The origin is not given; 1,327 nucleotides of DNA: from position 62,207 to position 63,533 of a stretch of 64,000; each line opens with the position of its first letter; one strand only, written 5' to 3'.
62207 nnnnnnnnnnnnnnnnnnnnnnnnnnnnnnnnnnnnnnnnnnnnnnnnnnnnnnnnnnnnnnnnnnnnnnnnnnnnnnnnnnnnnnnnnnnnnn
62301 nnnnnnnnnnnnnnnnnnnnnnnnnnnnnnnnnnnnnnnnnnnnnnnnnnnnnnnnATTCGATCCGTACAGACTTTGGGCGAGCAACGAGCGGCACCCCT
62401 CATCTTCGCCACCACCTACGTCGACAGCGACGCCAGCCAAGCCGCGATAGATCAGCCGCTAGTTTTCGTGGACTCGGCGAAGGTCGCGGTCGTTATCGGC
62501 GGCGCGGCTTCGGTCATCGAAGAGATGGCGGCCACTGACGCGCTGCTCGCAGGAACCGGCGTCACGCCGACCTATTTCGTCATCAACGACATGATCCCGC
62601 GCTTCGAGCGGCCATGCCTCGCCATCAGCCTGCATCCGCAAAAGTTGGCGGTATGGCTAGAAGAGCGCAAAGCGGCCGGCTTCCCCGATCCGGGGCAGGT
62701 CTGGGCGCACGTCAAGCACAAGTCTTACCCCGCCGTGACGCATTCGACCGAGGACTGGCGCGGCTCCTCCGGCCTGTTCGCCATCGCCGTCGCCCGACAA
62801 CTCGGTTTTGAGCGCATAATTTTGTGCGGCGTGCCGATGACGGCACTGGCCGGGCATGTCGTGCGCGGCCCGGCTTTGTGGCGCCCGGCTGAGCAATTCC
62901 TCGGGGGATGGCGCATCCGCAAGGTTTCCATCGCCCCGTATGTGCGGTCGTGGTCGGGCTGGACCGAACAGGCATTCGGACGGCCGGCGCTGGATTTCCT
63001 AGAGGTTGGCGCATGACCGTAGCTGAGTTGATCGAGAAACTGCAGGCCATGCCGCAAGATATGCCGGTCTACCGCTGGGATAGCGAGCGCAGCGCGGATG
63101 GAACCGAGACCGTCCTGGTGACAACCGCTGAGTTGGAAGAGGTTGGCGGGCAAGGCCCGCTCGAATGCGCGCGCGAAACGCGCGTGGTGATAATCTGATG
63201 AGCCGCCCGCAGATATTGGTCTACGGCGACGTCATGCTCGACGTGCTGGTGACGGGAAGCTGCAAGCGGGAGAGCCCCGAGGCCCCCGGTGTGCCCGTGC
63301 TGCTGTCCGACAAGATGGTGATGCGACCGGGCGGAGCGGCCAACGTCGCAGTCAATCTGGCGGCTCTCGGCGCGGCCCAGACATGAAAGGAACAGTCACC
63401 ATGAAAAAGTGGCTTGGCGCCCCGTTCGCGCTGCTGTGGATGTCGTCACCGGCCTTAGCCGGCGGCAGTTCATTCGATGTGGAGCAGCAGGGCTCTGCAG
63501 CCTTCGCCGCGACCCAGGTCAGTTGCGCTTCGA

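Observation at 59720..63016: Giant five-module glycosyl/methyl-transferase fusion at the end of the tail operon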

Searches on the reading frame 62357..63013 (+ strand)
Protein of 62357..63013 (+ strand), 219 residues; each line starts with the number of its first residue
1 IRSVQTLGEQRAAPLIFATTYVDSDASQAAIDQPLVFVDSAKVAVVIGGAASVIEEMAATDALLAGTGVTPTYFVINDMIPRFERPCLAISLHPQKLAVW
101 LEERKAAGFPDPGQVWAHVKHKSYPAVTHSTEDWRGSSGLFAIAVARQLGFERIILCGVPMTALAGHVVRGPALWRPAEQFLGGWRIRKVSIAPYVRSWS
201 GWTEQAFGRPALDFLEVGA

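Call 30: find_homologous_proteins(query=A3, max_evalue=0.001)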
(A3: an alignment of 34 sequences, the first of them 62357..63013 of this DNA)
Query A3 (34 sequences) (219 aa, profile of the alignment): 1113 proteins with E <= 0.001 among 8000 candidates; the best 120 are listed.
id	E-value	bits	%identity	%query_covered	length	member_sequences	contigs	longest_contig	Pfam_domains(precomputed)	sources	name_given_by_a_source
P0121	6.9e-73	262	46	79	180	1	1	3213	-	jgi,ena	-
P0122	1.6e-70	254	33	78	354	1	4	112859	PF01973.24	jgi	jgi:hypothetical protein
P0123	2.8e-70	254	55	83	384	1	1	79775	-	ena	-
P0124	4.1e-70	253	49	83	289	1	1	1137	-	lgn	-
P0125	1.7e-69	251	85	89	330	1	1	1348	-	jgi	jgi:hypothetical protein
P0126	1.1e-68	248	59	78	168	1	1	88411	-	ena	-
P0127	1.3e-68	248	47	79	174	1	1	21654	-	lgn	-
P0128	4.4e-68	246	54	79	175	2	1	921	-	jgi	jgi:hypothetical protein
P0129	4.6e-68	246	54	79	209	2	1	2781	-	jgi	-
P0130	5.0e-68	246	45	80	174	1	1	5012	-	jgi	jgi:hypothetical protein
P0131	5.3e-68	246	44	78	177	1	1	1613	-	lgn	-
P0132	9.2e-68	245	42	79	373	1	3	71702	PF08241.19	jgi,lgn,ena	-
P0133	1.2e-67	245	45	79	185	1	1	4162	-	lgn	-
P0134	3.1e-67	244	58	79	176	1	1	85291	-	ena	-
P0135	1.7e-66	241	40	79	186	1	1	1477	-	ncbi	-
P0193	3.4e-59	218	43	79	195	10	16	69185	-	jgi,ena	jgi:hypothetical protein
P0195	4.2e-59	217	34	77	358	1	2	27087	PF01973.24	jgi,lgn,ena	-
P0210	2.3e-58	215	42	79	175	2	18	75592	-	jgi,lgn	jgi:hypothetical protein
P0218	4.3e-58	214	36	99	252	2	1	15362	-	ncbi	-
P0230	1.5e-57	212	42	79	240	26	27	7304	-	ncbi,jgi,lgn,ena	jgi:hypothetical protein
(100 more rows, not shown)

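Call 32: search_protein_families(library=pfam, proteins=[P0122, P0195, P0123, P0126, P0218, P0230], max_evalue=0.1)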
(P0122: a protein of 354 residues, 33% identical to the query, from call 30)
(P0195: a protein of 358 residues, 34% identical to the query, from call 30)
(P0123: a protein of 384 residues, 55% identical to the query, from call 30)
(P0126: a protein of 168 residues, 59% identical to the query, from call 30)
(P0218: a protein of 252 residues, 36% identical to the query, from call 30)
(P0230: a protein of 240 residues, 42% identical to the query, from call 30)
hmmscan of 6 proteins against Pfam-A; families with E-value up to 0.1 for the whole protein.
P0122 (354 aa): 1 family
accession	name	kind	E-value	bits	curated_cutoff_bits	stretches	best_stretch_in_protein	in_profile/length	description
PF01973.23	MptE-like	-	2e-06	28.1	34.6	0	79-118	126-164/171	6-hydroxymethylpterin diphosphokinase MptE-like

P0195 (358 aa): 1 family
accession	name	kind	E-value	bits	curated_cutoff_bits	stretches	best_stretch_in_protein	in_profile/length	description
PF01973.23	MptE-like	-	1.5e-06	28.5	34.6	0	277-303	139-165/171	6-hydroxymethylpterin diphosphokinase MptE-like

P0123 (384 aa): 5 families
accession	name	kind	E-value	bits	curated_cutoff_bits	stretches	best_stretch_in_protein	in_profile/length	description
PF08241.18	Methyltransf_11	-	8.1e-05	23.6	21.2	1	51-97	50-93/95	Methyltransferase domain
PF13489.12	Methyltransf_23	-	0.00051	20.3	27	1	59-164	78-164/164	Methyltransferase domain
PF13649.12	Methyltransf_25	-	0.0017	19.4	27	1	51-95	54-97/97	Methyltransferase domain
PF01973.23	MptE-like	-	0.013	15.8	34.6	1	258-326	99-164/171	6-hydroxymethylpterin diphosphokinase MptE-like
PF01209.24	Ubie_methyltran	-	0.042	13.6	20.1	0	54-163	108-217/233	ubiE/COQ5 methyltransferase family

P0126 (168 aa): 0 families

P0218 (252 aa): 0 families

P0230 (240 aa): 0 families

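Call 35: predict_structure(alignment_id=A3)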
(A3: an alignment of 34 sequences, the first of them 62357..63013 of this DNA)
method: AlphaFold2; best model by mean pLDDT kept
length: 219 residues; sequences in the alignment: 34
mean_pLDDT: 88.2   pTM: 0.80
mean pLDDT of the five models: 88.2, 88.2, 88.0, 87.9, 87.8
residues with pLDDT >= 90: 174; 70-90: 5; 50-70: 20; < 50: 20
segments of 3 or more residues with pLDDT < 50: 11-13, 15-25, 28-30
pLDDT, mean of each block of 10 residues (from residue 1): 52 47 49 59 97 98 95 98 99 98 98 97 96 96 97 98 96 94 98 98 98 83
secondary structure, 60 per line:
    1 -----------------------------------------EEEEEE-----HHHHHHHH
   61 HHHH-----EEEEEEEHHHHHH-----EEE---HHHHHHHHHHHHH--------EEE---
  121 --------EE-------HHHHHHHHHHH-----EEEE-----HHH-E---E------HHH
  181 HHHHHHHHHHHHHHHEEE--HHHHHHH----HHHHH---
elements in order: E42-47 H53-64 E70-76 H77-82 E88-90 H94-106 E115-117 H138-148 E154-157 H178-195 E196-198 H201-207 H212-216

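Call 39: fold_search(model_id=the predicted structure, library=pdb)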
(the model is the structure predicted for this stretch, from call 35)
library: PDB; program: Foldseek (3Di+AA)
matches with E <= 10: 1065; with E <= 0.001: 0
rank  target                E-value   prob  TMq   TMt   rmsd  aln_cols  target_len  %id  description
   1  8sd5_C                1.7e-03  1.00  0.47  0.48   4.6       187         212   11  Crystal structure of HPPK from Methanocaldococcus jannaschii (released 2024-07-03)
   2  8sd5_A                2.1e-02  0.97  0.44  0.45   5.0       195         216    9  Crystal structure of HPPK from Methanocaldococcus jannaschii (released 2024-07-03)
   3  2p56                  2.7e-02  0.97  0.49  0.43   6.9       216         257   11  Crystal structure of alpha-2,3-sialyltransferase from Campylobacter jejuni in apo form (released 2007-07-10)
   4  9hi4_D                3.1e-02  0.38  0.29  0.30  11.2       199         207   10  Structure of FI6-focused design_03 scaffold in complex with FI6-Fab (released 2025-12-03)
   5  9hi5_C                3.7e-02  0.28  0.26  0.28  11.0       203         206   13  Structure of scaffold FI6-focused design_02 (released 2025-12-03)
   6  4iyj_A                4.5e-02  0.41  0.31  0.31  10.7       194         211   11  Crystal structure of a putative acylhydrolase (BACUNI_03406) from Bacteroides uniformis ATCC 8492 at 1.37 A resolution (released 2013-03-06)
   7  9hi4_C                6.5e-02  0.28  0.28  0.29  11.1       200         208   11  Structure of FI6-focused design_03 scaffold in complex with FI6-Fab (released 2025-12-03)
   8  9hi5_B                8.3e-02  0.18  0.26  0.26  11.0       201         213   12  Structure of scaffold FI6-focused design_02 (released 2025-12-03)
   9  9hmy                  8.9e-02  0.85  0.42  0.30   5.4       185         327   11  Structure of Mycobacterium tuberculosis SteA (Rv1697), a cell division regulator (released 2025-07-30)
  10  6scy_B                8.9e-02  0.25  0.29  0.23   9.7       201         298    6  U34-tRNA thiolase NcsA from Methanococcus maripaludis with its [4Fe-4S] cluster (released 2020-08-26)
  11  9c0t_C                8.9e-02  0.16  0.20  0.24  11.4       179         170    9  Carbon monoxide dehydrogenase/acetyl-CoA synthase (CODH/ACS) hexamer from Methanosarcina thermophila (released 2024-10-16)
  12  4hf7                  1.0e-01  0.18  0.27  0.29  12.8       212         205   10  Crystal structure of a GDSL-like lipase (BT0569) from Bacteroides thetaiotaomicron VPI-5482 at 1.77 A resolution (released 2012-10-24)
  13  7k73_E                1.0e-01  0.15  0.25  0.23  11.9       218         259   11  Structure of Enoyl-[acyl-carrier-protein] reductase [NADH] from Mycobacterium fortuitum bound to NAD (released 2020-10-28)
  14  4jtj_A                1.1e-01  0.14  0.21  0.19  11.2       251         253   10  Crystal structure of R117K mutant of 3-deoxy-D-manno-octulosonate 8-phosphate synthase (KDO8PS) from Neisseria meningi (released 2013-06-26)
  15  4iyj_B                1.1e-01  0.20  0.28  0.29  10.7       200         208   12  Crystal structure of a putative acylhydrolase (BACUNI_03406) from Bacteroides uniformis ATCC 8492 at 1.37 A resolution (released 2013-03-06)
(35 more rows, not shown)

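Call 105: fold_search(model_id=the predicted structure, library=viral)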
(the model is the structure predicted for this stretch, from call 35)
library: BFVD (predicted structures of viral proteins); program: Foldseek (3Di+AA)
matches with E <= 10: 522; with E <= 0.001: 3
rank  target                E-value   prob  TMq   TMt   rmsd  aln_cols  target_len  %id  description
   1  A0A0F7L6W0            3.0e-11  1.00  0.69  0.77   2.8       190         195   22  Uncharacterized protein [uncultured marine virus]
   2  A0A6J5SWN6            7.2e-11  1.00  0.66  0.72   3.0       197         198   18  Uncharacterized protein [uncultured Caudovirales phage]
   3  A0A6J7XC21            9.7e-05  1.00  0.49  0.19   6.5       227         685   13  6-hydroxymethylpterin diphosphokinase MptE-like [uncultured Caudovirales phage]
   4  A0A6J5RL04            1.5e-03  1.00  0.45  0.39   5.7       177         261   15  Uncharacterized protein [uncultured Caudovirales phage]
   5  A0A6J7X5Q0            1.5e-03  0.99  0.43  0.16   6.5       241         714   16  Methyltransferase domain containing protein [uncultured Caudovirales phage]
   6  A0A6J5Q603            2.8e-03  1.00  0.45  0.57   5.3       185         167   12  Uncharacterized protein [uncultured Caudovirales phage]
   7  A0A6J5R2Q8            3.6e-03  0.99  0.37  0.22   8.4       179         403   15  Uncharacterized protein [uncultured Caudovirales phage]
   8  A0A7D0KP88            4.1e-03  1.00  0.46  0.51   6.4       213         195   15  (no name in the UniProt tables at hand)
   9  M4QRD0                5.0e-03  1.00  0.52  0.50   5.0       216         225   15  (no name in the UniProt tables at hand)
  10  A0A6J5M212            2.1e-02  0.97  0.45  0.45   7.0       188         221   12  Uncharacterized protein [uncultured Caudovirales phage]
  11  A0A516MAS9            2.9e-02  0.90  0.39  0.39   6.7       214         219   13  (no name in the UniProt tables at hand)
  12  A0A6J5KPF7            3.2e-02  0.25  0.20  0.20  19.4       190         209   14  AAA domain containing protein [uncultured Caudovirales phage]
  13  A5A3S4                3.5e-02  0.38  0.29  0.24  10.9       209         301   11  (no name in the UniProt tables at hand)
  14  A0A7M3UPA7            4.7e-02  0.87  0.42  0.46   5.5       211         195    6  Uncharacterized protein [Pyramimonas orientalis virus]
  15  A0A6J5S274            5.7e-02  0.80  0.37  0.22   7.6       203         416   15  6-hydroxymethylpterin diphosphokinase MptE-like [uncultured Caudovirales phage]
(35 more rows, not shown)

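Call 113: find_encoding_contigs(protein=P0193, flank=5000, max_places=2)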
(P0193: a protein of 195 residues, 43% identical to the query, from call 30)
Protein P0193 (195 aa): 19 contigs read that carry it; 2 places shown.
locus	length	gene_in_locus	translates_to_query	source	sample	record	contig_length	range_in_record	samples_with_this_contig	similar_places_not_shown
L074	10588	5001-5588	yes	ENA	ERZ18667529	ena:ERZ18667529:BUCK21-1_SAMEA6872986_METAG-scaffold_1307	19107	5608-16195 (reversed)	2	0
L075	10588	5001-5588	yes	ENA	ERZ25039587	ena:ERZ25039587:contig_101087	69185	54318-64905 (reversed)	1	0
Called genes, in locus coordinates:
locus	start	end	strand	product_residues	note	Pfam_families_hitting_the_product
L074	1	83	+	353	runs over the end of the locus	-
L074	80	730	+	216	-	-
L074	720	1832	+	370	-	PF01041:DegT_DnrJ_EryC1, PF00155:Aminotran_1_2 (weak)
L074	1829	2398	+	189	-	PF00132:Hexapep (weak)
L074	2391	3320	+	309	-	PF01370:Epimerase, PF16363:GDP_Man_Dehyd (weak)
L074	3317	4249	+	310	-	PF01073:3Beta_HSD, PF01370:Epimerase, PF02719:Polysacc_synt_2, PF04321:RmlD_sub_bind, PF05368:NmrA (weak), PF07993:NAD_binding_4 (faint), PF13460:NAD_binding_10 (weak), PF16363:GDP_Man_Dehyd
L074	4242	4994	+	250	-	PF18922:DUF5672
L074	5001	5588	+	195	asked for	-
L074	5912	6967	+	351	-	PF00959:Phage_lysozyme, PF01471:PG_binding_1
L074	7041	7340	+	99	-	-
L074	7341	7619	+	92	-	-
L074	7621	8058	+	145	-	-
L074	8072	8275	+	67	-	-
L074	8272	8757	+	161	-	-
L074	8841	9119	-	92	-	-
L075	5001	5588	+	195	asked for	-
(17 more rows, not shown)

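Call 114: find_encoding_contigs(protein=P0210, flank=5000, max_places=2)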
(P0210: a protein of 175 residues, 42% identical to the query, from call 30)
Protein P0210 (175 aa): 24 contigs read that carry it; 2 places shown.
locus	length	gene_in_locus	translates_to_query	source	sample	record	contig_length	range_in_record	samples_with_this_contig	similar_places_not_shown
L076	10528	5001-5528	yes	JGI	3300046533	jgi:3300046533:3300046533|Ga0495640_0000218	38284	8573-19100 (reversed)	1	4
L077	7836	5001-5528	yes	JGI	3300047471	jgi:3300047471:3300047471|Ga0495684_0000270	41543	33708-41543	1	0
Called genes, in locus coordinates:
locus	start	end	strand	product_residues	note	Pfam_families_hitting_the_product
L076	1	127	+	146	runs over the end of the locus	-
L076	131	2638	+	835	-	-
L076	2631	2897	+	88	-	-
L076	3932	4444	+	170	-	-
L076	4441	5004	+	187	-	-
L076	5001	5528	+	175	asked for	-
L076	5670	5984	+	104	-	-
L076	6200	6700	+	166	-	-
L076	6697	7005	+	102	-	-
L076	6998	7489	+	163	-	PF01471:PG_binding_1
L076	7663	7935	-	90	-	-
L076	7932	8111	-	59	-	-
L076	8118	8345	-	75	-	-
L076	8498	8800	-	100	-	-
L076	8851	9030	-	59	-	-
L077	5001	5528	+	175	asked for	-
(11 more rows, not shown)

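Call 115: find_encoding_contigs(protein=P0126, flank=5000, max_places=1)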
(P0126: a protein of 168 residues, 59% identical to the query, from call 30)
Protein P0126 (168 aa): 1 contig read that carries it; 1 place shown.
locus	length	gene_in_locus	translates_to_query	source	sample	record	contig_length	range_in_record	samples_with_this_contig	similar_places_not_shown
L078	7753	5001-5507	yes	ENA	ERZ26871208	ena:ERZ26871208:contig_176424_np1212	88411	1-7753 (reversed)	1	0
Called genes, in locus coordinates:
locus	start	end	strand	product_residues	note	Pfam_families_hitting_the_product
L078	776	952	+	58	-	-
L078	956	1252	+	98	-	-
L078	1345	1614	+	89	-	-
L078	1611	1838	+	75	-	-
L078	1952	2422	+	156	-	-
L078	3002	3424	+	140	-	-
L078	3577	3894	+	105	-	-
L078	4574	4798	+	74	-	-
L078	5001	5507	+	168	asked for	-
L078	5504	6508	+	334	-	PF00294:PfkB, PF08543:Phos_pyr_kin (weak)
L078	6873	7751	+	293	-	?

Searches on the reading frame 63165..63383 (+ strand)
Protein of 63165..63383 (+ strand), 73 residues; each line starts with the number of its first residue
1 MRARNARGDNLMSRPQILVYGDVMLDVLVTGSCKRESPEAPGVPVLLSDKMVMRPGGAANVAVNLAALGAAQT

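Call 21: search_protein_families(library=pfam, proteins=[window:63165-63383:+], max_evalue=0.01)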
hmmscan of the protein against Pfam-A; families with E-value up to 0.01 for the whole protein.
window:63165-63383:+ (73 aa): 1 family
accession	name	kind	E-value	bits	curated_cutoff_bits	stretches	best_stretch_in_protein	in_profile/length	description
PF00294.29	PfkB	-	0.00038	20.3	25.8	1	17-71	4-52/302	pfkB family carbohydrate kinase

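Call 62: search_protein_families(library=ncbifam, proteins=[window:63165-63383:+], max_evalue=0.001)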
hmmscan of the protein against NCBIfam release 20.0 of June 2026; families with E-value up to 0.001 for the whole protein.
window:63165-63383:+ (73 aa): 2 families
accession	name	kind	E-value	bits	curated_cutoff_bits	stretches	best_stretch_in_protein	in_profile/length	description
TIGR02198.1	rfaE_dom_I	equivalog_domain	3.2e-17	62.6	345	1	13-71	6-63/315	D-glycero-beta-D-manno-heptose-7-phosphate kinase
NF008454.0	PRK11316.1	equivalog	1.5e-16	60.1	521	1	13-71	9-66/475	bifunctional D-glycero-beta-D-manno-heptose-7-phosphate kinase/D-glycero-beta-D-manno-heptose 1-phosphate adenylyltransferase HldE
